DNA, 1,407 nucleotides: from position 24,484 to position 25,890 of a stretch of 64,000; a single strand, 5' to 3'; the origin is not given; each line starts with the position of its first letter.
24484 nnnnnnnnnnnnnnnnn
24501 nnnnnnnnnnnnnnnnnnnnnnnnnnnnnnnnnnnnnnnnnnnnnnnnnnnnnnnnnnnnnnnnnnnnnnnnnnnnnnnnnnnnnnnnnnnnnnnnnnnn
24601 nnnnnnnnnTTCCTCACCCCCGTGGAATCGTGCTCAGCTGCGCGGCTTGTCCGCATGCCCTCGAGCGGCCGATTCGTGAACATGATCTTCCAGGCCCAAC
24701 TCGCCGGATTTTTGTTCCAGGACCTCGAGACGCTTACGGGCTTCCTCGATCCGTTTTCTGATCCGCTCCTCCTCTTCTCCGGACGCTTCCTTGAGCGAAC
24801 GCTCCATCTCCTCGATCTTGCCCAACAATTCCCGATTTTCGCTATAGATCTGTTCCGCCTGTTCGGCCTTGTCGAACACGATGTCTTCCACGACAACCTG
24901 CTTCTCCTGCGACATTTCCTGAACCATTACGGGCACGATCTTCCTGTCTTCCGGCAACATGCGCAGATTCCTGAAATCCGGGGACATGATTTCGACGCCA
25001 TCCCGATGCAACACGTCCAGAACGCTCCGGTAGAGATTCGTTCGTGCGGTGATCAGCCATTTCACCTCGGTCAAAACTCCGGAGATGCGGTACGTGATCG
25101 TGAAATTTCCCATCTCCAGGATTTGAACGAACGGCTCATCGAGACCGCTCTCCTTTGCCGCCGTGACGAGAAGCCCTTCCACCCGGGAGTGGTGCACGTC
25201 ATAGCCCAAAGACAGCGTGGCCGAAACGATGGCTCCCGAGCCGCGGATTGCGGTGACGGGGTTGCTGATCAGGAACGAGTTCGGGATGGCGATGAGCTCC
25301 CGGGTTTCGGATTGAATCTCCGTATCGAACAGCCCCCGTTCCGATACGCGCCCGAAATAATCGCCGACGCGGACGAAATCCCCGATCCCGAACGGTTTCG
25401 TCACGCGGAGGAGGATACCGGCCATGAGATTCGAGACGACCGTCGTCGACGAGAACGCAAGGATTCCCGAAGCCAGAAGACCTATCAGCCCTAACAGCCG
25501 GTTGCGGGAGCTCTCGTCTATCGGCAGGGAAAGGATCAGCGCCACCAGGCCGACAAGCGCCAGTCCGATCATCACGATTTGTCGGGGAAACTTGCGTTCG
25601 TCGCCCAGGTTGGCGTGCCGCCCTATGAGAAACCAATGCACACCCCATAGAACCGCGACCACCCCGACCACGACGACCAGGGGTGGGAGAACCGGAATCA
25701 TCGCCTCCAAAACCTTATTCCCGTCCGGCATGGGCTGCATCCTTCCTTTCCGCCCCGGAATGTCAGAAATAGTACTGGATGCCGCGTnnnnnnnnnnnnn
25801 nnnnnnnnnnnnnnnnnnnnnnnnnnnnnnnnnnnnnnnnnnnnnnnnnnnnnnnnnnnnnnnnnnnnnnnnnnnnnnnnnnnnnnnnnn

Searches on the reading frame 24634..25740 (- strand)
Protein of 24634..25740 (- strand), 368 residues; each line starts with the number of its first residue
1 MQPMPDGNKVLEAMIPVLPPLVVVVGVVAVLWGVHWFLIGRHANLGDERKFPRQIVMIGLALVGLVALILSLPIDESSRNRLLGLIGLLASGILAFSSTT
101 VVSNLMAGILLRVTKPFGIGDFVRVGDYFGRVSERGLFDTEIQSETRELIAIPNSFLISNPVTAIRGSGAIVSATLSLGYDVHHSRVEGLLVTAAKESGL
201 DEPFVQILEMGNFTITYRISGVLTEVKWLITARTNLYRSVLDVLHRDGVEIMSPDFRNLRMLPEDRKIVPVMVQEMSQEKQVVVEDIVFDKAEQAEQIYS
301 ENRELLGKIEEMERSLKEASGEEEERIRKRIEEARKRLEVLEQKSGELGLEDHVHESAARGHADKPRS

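Call 4: search_protein_families(library=ncbifam, proteins=[window:24634-25740:-], max_evalue=0.01)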
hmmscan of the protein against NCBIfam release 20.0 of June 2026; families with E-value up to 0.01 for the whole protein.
window:24634-25740:- (368 aa): 5 families
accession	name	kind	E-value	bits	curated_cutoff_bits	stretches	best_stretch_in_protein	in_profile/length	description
NF047602.1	MscsSHelicob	equivalog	7.7e-11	41.9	400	1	51-251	48-249/260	small-conductance mechanosensitive channel MscS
NF007662.0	PRK10334.1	subfamily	4.5e-08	32.7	321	1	50-194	67-208/286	small-conductance mechanosensitive channel MscS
NF008180.0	PRK10929.1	equivalog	8.4e-06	23.9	809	1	84-257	904-1082/1109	miniconductance mechanosensitive channel MscM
NF047601.1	MscSThanab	equivalog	1.1e-05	25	500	1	85-183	98-195/280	small-conductance mechanosensitive channel MscS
NF008438.0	PRK11281.1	equivalog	2.5e-05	22.2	991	1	94-244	916-1072/1113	mechanosensitive channel MscK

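Call 5: search_protein_families(library=pfam, proteins=[window:24634-25740:-], max_evalue=0.01)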
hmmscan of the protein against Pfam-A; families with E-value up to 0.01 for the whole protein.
window:24634-25740:- (368 aa): 1 family
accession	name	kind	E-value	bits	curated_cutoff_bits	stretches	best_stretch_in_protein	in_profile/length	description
PF00924.24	MS_channel_2nd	-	1.4e-15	57.5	20.2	1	100-162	1-63/68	Mechanosensitive ion channel, beta-domain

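Call 16: find_encoding_contigs(protein=window:24634-25740:-, flank=10000, max_places=4)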
Protein window:24634-25740:- (368 aa): 2 contigs read that carry it; 2 places shown.
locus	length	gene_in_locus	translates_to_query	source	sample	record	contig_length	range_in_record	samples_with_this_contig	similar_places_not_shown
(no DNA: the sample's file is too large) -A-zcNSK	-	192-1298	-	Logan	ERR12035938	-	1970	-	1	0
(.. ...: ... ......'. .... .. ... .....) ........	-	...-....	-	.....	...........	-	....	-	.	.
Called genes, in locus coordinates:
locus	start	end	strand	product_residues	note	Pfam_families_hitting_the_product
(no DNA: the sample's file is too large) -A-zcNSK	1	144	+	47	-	?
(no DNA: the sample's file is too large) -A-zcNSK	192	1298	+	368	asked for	PF00924:MS_channel_2nd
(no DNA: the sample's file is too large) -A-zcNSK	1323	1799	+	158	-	-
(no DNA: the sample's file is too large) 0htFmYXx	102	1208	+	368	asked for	PF00924:MS_channel_2nd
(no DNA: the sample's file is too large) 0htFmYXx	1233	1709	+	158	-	-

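Call 21: find_homologous_proteins(query=window:24634-25740:-, max_evalue=0.00001)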
Query window:24634-25740:- (368 aa): 1015 proteins with E <= 0.00001 among 8000 candidates; the best 120 are listed.
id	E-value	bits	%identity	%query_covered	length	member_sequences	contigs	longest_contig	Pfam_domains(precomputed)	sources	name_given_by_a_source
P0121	1.7e-230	782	100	99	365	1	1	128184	PF00924.25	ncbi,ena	-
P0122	2.3e-167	575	73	98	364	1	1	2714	PF00924.25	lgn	-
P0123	8.0e-163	560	71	97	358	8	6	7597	PF00924.25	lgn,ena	-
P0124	4.2e-162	557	70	98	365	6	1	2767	PF00924.25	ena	-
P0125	5.5e-162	557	96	74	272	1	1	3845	PF00924.25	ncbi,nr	ncbi:MAG: mechanosensitive ion channel, partial [Deltaproteobacteria bacterium]|nr:mechanosensitive 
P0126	3.9e-159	548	69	98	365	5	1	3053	PF00924.25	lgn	-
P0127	5.6e-159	547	70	97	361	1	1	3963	PF00924.25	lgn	-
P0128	7.7e-157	540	70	97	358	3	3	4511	PF00924.25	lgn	-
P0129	4.4e-155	534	69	97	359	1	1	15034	PF00924.25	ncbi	-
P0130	8.1e-155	533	68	97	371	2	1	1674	PF00924.25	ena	-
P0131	1.4e-154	533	69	97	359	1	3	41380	PF00924.25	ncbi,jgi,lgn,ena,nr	ncbi:MAG: mechanosensitive ion channel family protein [Deltaproteobacteria bacterium]|nr:MAG: mechan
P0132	3.3e-152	525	66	98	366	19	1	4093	PF00924.25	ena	-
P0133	1.8e-151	522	68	97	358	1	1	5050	PF00924.25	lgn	-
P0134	9.4e-150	517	68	97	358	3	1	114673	PF00924.25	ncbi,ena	-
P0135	4.8e-149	514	67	97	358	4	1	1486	PF00924.25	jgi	jgi:small conductance mechanosensitive channel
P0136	3.6e-148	512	67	98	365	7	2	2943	PF00924.25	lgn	-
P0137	2.6e-146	506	66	97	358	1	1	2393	PF00924.25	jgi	-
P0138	8.4e-145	501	66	97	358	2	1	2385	PF00924.25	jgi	-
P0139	2.2e-144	499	64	97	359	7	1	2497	PF00924.25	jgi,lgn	-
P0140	4.6e-144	498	66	97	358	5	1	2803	PF00924.25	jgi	-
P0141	6.7e-142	491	67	91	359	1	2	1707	PF00924.25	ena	-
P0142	1.2e-141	490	66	93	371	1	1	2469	PF00924.25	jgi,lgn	-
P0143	1.5e-141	490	65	96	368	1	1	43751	PF00924.25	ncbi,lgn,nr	ncbi:MAG: mechanosensitive ion channel [Desulfocapsaceae bacterium]|nr:mechanosensitive ion channel 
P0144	4.5e-139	482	65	92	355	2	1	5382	PF00924.25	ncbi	ncbi:MAG: mechanosensitive ion channel domain-containing protein [Verrucomicrobiota bacterium]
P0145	7.2e-139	481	64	94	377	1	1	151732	PF00924.25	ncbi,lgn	ncbi:MAG: mechanosensitive ion channel domain-containing protein [Pseudomonadota bacterium]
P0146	6.8e-138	478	61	99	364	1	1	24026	PF00924.25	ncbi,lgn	-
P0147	9.8e-137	474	62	95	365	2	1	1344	PF00924.25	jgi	jgi:small conductance mechanosensitive channel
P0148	1.4e-136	474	63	94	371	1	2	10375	PF00924.25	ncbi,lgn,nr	ncbi:MAG: mechanosensitive ion channel family protein [Proteobacteria bacterium]|nr:mechanosensitive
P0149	1.7e-136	473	59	99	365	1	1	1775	PF00924.25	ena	-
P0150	2.5e-136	473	59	99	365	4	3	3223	PF00924.25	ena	-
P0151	1.1e-135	471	61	97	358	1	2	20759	PF00924.25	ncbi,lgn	-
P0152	1.2e-135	470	62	95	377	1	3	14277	PF00924.25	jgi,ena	-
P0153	2.4e-135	469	63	95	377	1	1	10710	PF00924.25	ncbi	ncbi:MAG: mechanosensitive ion channel family protein [Desulfobulbaceae bacterium]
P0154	4.7e-135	468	60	98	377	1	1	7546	PF00924.25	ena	-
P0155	6.7e-135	468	60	98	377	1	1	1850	PF00924.25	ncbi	-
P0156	7.7e-135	468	59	97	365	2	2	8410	PF00924.25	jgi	jgi:small conductance mechanosensitive channel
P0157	1.5e-134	467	60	98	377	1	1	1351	PF00924.25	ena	-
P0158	2.9e-134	466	65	89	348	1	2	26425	PF00924.25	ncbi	-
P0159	3.1e-134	466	56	99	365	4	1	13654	PF00924.25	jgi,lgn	-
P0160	4.5e-134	465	61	96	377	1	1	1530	PF00924.25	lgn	-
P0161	1.8e-133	463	63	93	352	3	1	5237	PF00924.25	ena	-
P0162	2.6e-133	463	58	99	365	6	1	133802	PF00924.25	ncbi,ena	-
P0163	2.9e-133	463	61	95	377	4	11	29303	PF00924.25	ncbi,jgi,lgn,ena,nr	ncbi:MAG: mechanosensitive ion channel family protein [Proteobacteria bacterium]|jgi:small-conductan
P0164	3.9e-133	462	59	99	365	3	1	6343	PF00924.25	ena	-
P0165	5.6e-133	462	61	92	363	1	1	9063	PF00924.25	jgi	jgi:small-conductance mechanosensitive channel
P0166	1.6e-132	460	60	92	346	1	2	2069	PF00924.25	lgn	-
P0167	2.1e-132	460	59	99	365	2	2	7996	PF00924.25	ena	-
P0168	2.8e-132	459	59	98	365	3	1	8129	PF00924.25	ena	-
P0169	9.5e-132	458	59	99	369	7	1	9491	PF00924.25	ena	-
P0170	4.5e-131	455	62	90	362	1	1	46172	PF00924.25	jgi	jgi:small conductance mechanosensitive channel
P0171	5.7e-131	455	59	97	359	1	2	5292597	PF00924.25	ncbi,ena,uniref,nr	ncbi:mechanosensitive ion channel domain-containing protein [uncultured Desulfosarcina sp.]|uniref:m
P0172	1.0e-130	454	58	98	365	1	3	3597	PF00924.25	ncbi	-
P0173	1.4e-130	454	61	94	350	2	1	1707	PF00924.25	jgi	-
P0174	3.4e-130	452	64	85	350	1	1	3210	PF00924.25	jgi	jgi:small conductance mechanosensitive channel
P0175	5.4e-130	452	59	98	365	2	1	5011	PF00924.25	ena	-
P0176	5.8e-130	452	58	92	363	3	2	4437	PF00924.25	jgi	jgi:small conductance mechanosensitive channel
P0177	7.2e-130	451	61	93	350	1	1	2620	PF00924.25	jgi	-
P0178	7.6e-130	451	56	97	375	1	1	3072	PF00924.25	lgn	-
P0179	1.5e-129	450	61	93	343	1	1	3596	PF00924.25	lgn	-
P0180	2.2e-129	450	57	97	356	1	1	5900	PF00924.25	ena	-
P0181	2.3e-129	450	58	98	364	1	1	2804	PF00924.25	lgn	-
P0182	5.0e-129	449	58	96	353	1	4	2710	PF00924.25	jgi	jgi:small conductance mechanosensitive channel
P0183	7.0e-129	448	56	98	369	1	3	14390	PF00924.25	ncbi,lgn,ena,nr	ncbi:MAG: mechanosensitive ion channel family protein [Proteobacteria bacterium]|nr:mechanosensitive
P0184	8.2e-129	448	58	95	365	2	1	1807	PF00924.25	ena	-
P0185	8.3e-129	448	56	97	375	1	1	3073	PF00924.25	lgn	-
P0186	4.4e-128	446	59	95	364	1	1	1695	PF00924.25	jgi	-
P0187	5.3e-128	445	56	97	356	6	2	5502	PF00924.25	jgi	-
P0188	1.6e-127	444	54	99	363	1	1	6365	PF00924.25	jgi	jgi:small-conductance mechanosensitive channel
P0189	4.1e-127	442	60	93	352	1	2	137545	PF00924.25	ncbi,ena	-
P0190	4.7e-127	442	60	92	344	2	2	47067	PF00924.25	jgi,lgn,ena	-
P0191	4.7e-127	442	56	96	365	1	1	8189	PF00924.25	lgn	-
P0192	7.3e-127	442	59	92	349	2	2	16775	PF00924.25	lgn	-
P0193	7.5e-127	442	59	95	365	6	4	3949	PF00924.25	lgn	-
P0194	8.0e-127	441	59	93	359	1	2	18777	PF00924.25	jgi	-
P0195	1.0e-126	441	58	93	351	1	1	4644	PF00924.25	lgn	-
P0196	2.8e-126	440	58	90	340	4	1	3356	PF00924.25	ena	-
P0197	2.8e-126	440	58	94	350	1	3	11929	PF00924.25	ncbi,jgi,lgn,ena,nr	ncbi:MAG: mechanosensitive ion channel [Pirellulaceae bacterium]|nr:mechanosensitive ion channel [Pi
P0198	9.3e-126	438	61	87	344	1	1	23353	PF00924.25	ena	-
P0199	1.0e-125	438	55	97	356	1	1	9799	PF00924.25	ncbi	-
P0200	1.7e-125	437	57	91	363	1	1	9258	PF00924.25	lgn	-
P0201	2.0e-125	437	56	97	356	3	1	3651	PF00924.25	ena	-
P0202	2.2e-125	437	60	91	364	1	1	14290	PF00924.25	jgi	jgi:small conductance mechanosensitive channel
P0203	2.5e-125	437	58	97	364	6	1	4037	PF00924.25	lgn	-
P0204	2.5e-125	436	57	89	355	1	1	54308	PF00924.25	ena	-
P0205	3.6e-125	436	59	88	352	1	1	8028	PF00924.25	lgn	-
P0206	5.2e-125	435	58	93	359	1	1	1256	PF00924.25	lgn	-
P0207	5.7e-125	435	59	92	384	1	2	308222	PF00924.25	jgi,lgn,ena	-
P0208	6.7e-125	435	60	91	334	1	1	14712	PF00924.25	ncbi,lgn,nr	ncbi:MAG: mechanosensitive ion channel [Candidatus Aminicenantes bacterium]|nr:mechanosensitive ion 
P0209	7.0e-125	435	56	94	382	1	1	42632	PF00924.25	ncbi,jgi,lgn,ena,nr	ncbi:MAG: mechanosensitive ion channel [Desulfuromonas sp.]|nr:mechanosensitive ion channel [Desulfu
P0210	8.0e-125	435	73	73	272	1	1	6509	PF00924.25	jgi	jgi:small conductance mechanosensitive channel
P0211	8.4e-125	435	56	92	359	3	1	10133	PF00924.25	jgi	-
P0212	1.5e-124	434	57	92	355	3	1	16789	PF00924.25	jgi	jgi:small-conductance mechanosensitive channel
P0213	1.7e-124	434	58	98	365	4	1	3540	PF00924.25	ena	-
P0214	2.1e-124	433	59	90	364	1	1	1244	PF00924.25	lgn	-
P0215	2.4e-124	433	54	98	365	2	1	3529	PF00924.25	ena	-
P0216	2.5e-124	433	58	94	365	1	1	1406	PF00924.25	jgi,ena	-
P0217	3.4e-124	433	59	92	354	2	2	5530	PF00924.25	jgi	jgi:small conductance mechanosensitive channel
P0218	4.0e-124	433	57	93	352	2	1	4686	PF00924.25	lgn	-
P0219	1.2e-123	431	56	95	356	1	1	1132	PF00924.25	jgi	jgi:small conductance mechanosensitive channel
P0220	1.2e-123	431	57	95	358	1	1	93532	PF00924.25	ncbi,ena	-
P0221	1.4e-123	431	59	92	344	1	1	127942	PF00924.25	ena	-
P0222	1.6e-123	431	55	98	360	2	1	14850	PF00924.25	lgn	-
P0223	2.1e-123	430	54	98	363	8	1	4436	PF00924.25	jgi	jgi:small conductance mechanosensitive channel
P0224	2.7e-123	430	60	93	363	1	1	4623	PF00924.25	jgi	jgi:small conductance mechanosensitive channel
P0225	2.9e-123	430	59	89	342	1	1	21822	PF00924.25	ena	-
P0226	3.4e-123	429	56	95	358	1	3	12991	PF00924.25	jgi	-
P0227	4.1e-123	429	59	92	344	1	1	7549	PF00924.25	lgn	-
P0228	5.8e-123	429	57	95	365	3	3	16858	PF00924.25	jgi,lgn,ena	jgi:small conductance mechanosensitive channel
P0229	1.1e-122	428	56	97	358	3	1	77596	PF00924.25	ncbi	ncbi:mechanosensitive ion channel family protein [Desulfosarcina cetonica]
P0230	1.1e-122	428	55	99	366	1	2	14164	PF00924.25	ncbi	-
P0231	1.4e-122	427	56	95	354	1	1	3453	PF00924.25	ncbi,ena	-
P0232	2.6e-122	427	56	90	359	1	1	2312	PF00924.25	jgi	-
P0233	4.2e-122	426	58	91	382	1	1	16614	PF00924.25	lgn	-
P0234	4.2e-122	426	58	91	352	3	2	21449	PF00924.25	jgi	jgi:small conductance mechanosensitive channel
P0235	5.7e-122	425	58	91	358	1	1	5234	PF00924.25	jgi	jgi:small conductance mechanosensitive channel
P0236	7.3e-122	425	58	92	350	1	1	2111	PF00924.25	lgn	-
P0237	8.3e-122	425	56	93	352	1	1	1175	PF00924.25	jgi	-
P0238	1.4e-121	424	56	91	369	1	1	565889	PF00924.25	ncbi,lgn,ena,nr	ncbi:MAG: mechanosensitive ion channel [Sulfurospirillaceae bacterium]|nr:mechanosensitive ion chann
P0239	1.6e-121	424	55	97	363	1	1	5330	PF00924.25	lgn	-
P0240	1.7e-121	424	56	93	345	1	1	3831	PF00924.25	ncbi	-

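Call 22: find_encoding_contigs(protein=P0131, flank=6000, max_places=2)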
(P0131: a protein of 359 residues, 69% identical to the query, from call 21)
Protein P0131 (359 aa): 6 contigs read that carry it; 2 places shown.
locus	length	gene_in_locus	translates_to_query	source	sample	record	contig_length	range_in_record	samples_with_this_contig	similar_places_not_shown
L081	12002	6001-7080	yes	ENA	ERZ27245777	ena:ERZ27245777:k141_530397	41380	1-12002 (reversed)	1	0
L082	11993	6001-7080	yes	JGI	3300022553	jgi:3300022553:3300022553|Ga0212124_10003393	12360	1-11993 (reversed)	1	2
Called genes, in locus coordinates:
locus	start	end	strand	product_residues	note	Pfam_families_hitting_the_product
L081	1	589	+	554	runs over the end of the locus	PF00390:malic, PF03949:Malic_M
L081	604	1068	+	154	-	-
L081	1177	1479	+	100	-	-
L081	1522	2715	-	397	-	PF07690:MFS_1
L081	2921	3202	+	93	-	-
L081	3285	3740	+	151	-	PF01741:MscL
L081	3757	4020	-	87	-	-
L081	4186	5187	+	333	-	PF00248:Aldo_ket_red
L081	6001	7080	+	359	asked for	PF00924:MS_channel_2nd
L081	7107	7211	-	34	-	-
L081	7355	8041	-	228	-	PF00702:Hydrolase, PF12710:HAD, PF13419:HAD_2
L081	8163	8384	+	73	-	PF01176:eIF-1a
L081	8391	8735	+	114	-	PF08850:DUF1820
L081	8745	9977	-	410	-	PF00155:Aminotran_1_2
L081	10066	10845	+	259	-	-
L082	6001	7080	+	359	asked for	PF00924:MS_channel_2nd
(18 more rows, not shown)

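Call 23: find_encoding_contigs(protein=P0134, flank=6000, max_places=2)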
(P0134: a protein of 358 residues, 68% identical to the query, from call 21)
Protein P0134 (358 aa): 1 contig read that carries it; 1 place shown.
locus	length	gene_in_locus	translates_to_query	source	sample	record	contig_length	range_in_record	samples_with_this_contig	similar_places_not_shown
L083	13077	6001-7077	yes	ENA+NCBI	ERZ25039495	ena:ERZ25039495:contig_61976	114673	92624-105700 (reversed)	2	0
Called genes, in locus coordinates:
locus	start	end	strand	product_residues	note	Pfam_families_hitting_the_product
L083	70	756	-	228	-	PF00515:TPR_1 (faint), PF07719:TPR_2 (faint), PF13414:TPR_11 (faint), PF13424:TPR_12 (faint), PF13428:TPR_14 (faint), PF13431:TPR_17 (faint), PF13181:TPR_8 (faint), PF13432:TPR_16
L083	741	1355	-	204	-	PF13529:Peptidase_C39_2, PF03412:Peptidase_C39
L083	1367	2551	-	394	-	PF01612:DNA_pol_A_exo1, PF00570:HRDC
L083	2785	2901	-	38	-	-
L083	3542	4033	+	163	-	PF00582:Usp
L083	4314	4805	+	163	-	PF00582:Usp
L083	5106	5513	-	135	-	-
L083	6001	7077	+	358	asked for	PF00924:MS_channel_2nd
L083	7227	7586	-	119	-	PF22478:DUF6982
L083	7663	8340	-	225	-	PF00873:ACR_tran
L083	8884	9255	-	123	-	PF00873:ACR_tran (weak)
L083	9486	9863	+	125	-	-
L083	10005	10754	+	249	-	-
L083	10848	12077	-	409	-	PF25917:BSH_RND, PF25973:BSH_CzcB, PF25954:Beta-barrel_RND_2, PF25967:RND-MFP_C (weak), PF25975:CzcB_C, PF25989:YknX_C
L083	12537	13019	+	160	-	PF07355:GRDB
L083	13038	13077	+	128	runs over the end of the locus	-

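Call 24: find_encoding_contigs(protein=P0143, flank=6000, max_places=2)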
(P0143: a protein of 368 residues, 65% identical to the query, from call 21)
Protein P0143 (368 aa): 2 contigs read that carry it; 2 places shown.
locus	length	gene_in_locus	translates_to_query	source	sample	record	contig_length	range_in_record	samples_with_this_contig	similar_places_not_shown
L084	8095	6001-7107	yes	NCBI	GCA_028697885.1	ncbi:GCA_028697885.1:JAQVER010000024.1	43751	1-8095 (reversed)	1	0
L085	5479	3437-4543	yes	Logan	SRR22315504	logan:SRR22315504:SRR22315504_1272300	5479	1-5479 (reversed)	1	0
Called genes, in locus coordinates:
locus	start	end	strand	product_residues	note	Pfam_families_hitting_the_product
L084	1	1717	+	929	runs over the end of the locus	PF00005:ABC_tran, PF13304:AAA_21 (weak), PF00005:ABC_tran, PF12679:ABC2_membrane_2, PF12698:ABC2_membrane_3, PF01061:ABC2_membrane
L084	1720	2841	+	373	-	PF12679:ABC2_membrane_2, PF12698:ABC2_membrane_3, PF01061:ABC2_membrane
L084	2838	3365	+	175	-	PF08837:DUF1810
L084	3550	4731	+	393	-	PF00999:Na_H_Exchanger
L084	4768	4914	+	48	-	-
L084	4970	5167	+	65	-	PF08410:DUF1737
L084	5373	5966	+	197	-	PF00081:Sod_Fe_N, PF02777:Sod_Fe_C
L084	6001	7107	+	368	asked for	PF00924:MS_channel_2nd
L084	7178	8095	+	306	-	PF03063:Prismane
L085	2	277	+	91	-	?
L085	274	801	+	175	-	PF08837:DUF1810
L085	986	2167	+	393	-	PF00999:Na_H_Exchanger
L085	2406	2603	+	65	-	PF08410:DUF1737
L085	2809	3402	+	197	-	PF00081:Sod_Fe_N, PF02777:Sod_Fe_C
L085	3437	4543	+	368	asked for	PF00924:MS_channel_2nd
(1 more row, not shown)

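Call 25: find_encoding_contigs(protein=P0125, flank=6000, max_places=2)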
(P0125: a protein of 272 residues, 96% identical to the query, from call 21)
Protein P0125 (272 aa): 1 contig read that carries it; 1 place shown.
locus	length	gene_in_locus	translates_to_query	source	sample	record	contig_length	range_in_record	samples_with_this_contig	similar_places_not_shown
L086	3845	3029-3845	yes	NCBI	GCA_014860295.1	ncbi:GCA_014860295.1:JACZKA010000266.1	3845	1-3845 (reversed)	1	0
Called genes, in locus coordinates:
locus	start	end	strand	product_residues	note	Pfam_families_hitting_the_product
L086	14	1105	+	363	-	PF00005:ABC_tran, PF17912:OB_MalK (weak), PF08402:TOBE_2 (weak)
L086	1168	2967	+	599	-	PF04055:Radical_SAM (weak)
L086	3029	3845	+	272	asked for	PF00924:MS_channel_2nd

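Call 26: find_encoding_contigs(protein=P0129, flank=8000, max_places=2)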
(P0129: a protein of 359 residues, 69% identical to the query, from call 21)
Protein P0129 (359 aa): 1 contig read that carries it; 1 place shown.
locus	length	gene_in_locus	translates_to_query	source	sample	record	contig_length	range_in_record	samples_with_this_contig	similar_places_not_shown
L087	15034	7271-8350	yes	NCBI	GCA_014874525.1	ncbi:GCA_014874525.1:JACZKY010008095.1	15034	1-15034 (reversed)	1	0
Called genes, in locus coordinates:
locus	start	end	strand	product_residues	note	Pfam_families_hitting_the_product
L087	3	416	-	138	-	?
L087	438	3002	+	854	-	PF07724:AAA_2 (faint), PF13191:AAA_16 (faint), PF00004:AAA, PF07728:AAA_5 (weak), PF01434:Peptidase_M41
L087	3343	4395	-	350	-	-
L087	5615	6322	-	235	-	PF13489:Methyltransf_23 (weak), PF08241:Methyltransf_11, PF13649:Methyltransf_25, PF01209:Ubie_methyltran (faint)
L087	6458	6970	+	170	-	-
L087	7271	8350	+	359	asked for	PF00924:MS_channel_2nd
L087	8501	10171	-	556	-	PF00528:BPD_transp_1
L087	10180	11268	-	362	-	PF00005:ABC_tran, PF13304:AAA_21 (faint), PF08402:TOBE_2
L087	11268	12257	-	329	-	PF13531:SBP_bac_11, PF01547:SBP_bac_1, PF13416:SBP_bac_8, PF13343:SBP_bac_6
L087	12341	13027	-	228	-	PF00702:Hydrolase, PF12710:HAD, PF13419:HAD_2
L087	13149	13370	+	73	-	PF01176:eIF-1a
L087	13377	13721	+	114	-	PF08850:DUF1820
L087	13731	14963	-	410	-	PF00155:Aminotran_1_2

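Call 27: find_encoding_contigs(protein=P0123, flank=8000, max_places=3)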
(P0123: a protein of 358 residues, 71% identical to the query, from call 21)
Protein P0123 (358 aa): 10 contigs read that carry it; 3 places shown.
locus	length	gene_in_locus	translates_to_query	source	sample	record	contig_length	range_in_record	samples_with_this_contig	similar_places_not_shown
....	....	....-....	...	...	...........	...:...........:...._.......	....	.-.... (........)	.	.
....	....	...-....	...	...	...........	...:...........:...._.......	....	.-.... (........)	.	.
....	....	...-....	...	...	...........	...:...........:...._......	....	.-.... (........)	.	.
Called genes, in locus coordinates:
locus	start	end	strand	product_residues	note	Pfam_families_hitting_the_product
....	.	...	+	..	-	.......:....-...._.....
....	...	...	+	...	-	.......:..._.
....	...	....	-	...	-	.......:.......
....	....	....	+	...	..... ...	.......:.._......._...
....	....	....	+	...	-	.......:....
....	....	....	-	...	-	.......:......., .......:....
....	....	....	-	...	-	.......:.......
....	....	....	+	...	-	?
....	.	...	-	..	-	?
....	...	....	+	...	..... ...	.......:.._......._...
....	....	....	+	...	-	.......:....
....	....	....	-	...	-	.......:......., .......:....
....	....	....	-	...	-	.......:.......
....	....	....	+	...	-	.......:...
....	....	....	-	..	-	?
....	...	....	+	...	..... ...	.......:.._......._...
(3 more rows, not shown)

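Call 45: search_protein_families(library=pfam, proteins=[L086:1168-2967:+], max_evalue=0.001)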
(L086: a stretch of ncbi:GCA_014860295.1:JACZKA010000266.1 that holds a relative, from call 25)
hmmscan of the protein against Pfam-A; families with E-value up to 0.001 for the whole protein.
L086:1168-2967:+ (599 aa): 1 family
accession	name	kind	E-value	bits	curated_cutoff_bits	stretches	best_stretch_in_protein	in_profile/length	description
PF04055.27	Radical_SAM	-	1.2e-06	29.3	29.5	1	308-411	3-99/166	Radical SAM superfamily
